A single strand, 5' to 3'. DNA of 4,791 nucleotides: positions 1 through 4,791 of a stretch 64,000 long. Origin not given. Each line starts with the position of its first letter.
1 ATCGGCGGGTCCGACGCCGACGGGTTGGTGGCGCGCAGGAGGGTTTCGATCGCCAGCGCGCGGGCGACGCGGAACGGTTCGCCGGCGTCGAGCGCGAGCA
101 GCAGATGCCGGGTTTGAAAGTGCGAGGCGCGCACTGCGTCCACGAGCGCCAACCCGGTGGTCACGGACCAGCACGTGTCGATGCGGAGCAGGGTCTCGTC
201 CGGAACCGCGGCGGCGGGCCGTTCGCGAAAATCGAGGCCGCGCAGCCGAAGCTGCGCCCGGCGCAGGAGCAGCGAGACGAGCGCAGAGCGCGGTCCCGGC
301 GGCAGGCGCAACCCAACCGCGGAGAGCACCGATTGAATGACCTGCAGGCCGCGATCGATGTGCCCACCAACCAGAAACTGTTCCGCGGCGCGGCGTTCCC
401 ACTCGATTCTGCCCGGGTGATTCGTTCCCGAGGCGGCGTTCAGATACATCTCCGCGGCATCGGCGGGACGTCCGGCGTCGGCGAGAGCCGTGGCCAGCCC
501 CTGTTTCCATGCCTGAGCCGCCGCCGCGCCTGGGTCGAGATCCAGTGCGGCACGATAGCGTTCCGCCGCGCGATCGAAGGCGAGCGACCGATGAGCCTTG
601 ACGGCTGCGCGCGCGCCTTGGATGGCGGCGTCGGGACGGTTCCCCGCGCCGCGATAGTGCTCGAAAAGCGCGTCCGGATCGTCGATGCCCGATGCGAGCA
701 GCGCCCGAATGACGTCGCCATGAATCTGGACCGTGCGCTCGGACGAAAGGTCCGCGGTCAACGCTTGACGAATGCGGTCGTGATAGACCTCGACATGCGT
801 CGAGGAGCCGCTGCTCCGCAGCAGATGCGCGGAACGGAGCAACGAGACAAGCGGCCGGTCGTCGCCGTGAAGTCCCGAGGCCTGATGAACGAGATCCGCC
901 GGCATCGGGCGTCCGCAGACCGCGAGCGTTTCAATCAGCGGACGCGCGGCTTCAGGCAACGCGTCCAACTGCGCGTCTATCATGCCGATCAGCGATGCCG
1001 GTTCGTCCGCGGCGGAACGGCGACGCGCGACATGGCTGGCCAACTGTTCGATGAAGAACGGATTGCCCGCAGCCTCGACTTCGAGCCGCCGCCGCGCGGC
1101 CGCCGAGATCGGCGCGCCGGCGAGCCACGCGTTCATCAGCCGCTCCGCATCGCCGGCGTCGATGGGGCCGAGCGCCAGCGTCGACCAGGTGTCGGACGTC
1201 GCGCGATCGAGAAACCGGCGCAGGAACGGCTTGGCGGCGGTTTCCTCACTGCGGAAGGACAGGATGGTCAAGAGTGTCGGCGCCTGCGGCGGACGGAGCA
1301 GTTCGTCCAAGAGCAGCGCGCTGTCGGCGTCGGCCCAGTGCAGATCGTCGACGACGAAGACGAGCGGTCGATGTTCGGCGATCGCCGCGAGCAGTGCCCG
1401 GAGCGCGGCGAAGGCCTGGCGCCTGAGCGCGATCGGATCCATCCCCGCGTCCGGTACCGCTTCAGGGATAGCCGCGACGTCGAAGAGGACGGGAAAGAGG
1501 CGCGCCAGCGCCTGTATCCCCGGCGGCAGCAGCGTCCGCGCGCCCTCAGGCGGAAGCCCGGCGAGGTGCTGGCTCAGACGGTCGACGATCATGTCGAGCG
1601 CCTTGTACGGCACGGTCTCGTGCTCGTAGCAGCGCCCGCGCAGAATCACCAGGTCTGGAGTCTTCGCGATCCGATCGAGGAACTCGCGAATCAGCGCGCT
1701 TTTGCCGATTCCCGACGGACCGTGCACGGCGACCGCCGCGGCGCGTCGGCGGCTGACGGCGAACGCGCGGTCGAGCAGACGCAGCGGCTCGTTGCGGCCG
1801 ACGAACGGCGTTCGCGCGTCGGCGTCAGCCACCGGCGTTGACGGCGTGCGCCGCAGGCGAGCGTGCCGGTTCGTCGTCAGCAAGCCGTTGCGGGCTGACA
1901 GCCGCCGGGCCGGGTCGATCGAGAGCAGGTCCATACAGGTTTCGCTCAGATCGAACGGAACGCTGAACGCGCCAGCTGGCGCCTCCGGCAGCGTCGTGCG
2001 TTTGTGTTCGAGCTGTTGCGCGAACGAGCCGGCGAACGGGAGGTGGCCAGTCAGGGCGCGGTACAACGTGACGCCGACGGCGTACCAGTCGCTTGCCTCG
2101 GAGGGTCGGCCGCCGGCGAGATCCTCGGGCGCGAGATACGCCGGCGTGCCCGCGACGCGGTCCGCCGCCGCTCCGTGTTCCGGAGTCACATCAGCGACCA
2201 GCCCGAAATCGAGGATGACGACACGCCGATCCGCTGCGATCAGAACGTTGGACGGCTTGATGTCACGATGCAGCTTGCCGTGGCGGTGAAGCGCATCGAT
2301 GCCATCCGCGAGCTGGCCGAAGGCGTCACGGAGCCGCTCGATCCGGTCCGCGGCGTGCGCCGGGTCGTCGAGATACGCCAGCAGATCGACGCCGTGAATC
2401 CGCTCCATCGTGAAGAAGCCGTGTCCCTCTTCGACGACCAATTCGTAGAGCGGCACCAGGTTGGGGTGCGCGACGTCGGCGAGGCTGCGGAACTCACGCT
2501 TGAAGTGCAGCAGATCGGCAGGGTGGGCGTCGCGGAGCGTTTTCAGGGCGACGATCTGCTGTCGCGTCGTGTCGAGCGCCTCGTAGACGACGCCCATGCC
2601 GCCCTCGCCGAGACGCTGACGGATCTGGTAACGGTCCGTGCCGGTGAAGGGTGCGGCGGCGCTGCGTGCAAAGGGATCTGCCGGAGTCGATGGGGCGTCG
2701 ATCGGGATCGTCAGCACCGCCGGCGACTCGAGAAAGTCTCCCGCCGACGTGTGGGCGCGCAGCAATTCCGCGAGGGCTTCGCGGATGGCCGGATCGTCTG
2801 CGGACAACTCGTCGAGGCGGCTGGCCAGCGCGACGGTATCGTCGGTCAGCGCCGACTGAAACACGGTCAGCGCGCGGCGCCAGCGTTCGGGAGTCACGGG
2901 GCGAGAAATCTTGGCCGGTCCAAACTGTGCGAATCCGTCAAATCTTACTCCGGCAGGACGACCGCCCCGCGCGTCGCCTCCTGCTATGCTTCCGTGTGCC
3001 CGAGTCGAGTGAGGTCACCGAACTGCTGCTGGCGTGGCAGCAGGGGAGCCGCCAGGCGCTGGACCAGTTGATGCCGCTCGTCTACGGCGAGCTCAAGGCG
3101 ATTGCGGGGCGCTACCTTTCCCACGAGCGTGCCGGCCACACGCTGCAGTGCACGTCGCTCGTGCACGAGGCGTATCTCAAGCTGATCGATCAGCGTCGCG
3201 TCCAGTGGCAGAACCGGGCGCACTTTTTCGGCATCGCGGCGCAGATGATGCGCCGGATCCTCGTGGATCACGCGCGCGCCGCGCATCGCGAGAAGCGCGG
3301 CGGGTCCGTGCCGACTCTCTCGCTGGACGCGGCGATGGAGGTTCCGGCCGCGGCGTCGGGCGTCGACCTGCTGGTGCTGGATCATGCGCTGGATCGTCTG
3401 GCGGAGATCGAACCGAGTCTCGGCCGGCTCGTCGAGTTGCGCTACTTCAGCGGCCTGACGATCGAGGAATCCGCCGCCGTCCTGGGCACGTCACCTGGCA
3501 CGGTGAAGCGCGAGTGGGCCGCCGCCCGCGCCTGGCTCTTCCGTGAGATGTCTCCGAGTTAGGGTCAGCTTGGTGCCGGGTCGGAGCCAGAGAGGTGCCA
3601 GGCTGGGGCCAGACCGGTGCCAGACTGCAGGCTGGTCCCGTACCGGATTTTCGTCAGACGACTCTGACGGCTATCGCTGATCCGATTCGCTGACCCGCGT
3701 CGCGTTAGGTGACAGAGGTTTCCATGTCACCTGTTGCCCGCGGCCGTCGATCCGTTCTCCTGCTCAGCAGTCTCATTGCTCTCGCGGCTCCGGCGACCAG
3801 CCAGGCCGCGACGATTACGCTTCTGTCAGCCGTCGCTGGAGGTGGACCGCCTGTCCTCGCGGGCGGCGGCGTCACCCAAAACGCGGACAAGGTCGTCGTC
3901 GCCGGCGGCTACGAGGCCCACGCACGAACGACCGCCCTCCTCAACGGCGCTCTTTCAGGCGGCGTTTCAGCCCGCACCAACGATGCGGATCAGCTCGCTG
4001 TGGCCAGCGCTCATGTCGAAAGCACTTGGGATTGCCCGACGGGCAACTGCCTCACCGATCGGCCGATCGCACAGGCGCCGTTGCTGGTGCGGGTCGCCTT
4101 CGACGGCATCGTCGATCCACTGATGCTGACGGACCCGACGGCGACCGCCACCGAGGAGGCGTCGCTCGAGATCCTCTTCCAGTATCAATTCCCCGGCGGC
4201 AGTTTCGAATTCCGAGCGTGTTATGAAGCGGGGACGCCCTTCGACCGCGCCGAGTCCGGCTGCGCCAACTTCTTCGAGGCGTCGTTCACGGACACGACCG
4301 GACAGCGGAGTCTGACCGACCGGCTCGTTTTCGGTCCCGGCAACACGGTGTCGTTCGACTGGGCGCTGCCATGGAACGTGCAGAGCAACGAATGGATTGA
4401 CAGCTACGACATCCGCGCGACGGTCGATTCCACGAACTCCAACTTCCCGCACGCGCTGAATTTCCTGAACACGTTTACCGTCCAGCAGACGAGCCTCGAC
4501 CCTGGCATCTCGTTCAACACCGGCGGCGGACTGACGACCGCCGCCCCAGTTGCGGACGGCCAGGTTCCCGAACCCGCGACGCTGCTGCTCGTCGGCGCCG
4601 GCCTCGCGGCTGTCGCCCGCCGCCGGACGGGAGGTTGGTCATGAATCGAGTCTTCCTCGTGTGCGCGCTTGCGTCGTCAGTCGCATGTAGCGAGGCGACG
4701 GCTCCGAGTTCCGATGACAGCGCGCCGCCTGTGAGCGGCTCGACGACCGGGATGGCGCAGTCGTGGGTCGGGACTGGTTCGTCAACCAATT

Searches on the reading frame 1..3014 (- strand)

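Call 20: search_protein_families(library=pfam, proteins=[window:1-3014:-], max_evalue=0.00001)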
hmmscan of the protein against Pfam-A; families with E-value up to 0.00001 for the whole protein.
window:1-3014:- (1004 aa): 4 families
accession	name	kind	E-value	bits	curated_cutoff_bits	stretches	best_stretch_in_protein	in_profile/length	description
PF00069.31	Pkinase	-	1.4e-44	152.9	31.7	1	129-376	1-256/263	Protein kinase domain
PF07714.23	PK_Tyr_Ser-Thr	-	4.6e-29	102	23.1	1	130-338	2-216/258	Protein tyrosine and serine/threonine kinase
PF13191.12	AAA_16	-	4.8e-26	92.7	32.6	1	403-583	1-166/167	AAA ATPase domain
PF03109.22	ABC1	-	3.2e-06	26.9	22.9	1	197-279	141-220/244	ABC1 atypical kinase-like domain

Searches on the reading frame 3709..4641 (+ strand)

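Call 20: search_protein_families(library=pfam, proteins=[window:3709-4641:+], max_evalue=0.00001)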
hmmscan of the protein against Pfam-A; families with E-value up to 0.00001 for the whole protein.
window:3709-4641:+ (311 aa): 1 family
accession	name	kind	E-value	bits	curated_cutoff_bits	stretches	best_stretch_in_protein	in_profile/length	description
PF07589.16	PEP-CTERM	-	1e-07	32.2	20.7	1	285-306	1-23/24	PEP-CTERM motif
